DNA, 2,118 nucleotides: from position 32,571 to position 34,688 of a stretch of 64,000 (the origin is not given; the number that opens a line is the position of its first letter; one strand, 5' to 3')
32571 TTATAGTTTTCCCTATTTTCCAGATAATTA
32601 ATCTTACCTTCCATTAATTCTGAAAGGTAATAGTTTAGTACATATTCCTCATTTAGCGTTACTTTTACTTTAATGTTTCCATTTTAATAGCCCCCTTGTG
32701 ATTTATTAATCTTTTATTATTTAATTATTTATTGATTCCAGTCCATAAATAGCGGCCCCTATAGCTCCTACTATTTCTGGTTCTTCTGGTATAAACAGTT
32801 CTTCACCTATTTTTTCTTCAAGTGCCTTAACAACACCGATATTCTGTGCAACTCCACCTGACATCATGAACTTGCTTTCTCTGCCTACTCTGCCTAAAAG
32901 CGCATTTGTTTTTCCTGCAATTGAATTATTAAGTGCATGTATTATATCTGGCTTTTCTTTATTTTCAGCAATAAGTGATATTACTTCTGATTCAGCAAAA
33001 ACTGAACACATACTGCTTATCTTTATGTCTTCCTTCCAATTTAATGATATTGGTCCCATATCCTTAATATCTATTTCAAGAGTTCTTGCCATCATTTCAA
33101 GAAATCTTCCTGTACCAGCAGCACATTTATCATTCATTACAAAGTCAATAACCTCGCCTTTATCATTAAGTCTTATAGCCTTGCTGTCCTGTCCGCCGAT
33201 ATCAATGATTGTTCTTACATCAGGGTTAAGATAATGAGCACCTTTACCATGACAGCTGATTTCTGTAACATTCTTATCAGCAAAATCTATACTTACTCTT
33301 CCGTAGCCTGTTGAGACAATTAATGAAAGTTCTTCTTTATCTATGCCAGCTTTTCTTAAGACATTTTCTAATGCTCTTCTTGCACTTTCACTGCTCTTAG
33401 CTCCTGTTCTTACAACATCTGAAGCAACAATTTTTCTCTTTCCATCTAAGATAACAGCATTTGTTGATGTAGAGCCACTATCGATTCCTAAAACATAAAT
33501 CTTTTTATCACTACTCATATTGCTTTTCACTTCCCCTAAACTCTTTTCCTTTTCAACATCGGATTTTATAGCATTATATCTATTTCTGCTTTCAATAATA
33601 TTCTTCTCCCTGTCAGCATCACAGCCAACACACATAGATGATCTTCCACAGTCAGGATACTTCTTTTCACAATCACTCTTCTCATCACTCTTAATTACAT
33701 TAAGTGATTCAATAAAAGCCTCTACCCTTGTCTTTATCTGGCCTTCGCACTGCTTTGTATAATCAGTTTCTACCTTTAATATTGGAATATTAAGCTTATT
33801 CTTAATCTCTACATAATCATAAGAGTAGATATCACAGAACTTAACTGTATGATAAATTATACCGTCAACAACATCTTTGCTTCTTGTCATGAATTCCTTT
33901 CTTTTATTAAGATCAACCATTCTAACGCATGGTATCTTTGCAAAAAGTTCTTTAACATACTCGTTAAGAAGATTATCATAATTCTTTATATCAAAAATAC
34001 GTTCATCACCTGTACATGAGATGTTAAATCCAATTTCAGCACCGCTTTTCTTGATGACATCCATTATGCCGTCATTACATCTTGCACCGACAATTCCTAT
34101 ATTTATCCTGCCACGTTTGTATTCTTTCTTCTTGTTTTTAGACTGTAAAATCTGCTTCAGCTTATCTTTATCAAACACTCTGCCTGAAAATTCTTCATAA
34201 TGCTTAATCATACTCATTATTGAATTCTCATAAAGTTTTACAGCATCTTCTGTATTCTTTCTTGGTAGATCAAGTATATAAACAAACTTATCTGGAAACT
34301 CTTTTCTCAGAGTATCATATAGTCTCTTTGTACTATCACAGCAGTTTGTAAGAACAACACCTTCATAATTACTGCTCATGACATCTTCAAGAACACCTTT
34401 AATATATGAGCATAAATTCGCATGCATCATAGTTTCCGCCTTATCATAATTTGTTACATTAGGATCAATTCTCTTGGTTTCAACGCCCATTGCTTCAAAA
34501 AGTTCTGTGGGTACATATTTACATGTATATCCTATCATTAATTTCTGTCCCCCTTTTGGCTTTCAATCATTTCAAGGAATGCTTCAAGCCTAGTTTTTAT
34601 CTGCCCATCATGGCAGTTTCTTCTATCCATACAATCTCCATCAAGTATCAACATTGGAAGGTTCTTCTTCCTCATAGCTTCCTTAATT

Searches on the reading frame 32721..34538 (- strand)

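Call 9: search_protein_families(library=pfam, proteins=[window:32721-34538:-])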
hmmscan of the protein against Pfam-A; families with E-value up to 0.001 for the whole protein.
window:32721-34538:- (605 aa): 4 families
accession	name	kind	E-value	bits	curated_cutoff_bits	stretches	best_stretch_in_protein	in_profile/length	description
PF01869.26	BcrAD_BadFG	-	2.5e-64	217.8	31.5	1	350-599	1-271/271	BadF/BadG/BcrA/BcrD ATPase family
PF06050.19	HGD-D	-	1.2e-49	170.2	28.4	2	142-279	194-342/342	2-hydroxyglutaryl-CoA dehydratase, D-component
PF05378.19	Hydant_A_N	-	1.5e-06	28.5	25.2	1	350-408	2-61/176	Hydantoinase/oxoprolinase N-terminal region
PF00370.27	FGGY_N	-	0.00014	22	28.8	0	348-378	1-31/245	FGGY family of carbohydrate kinases, N-terminal domain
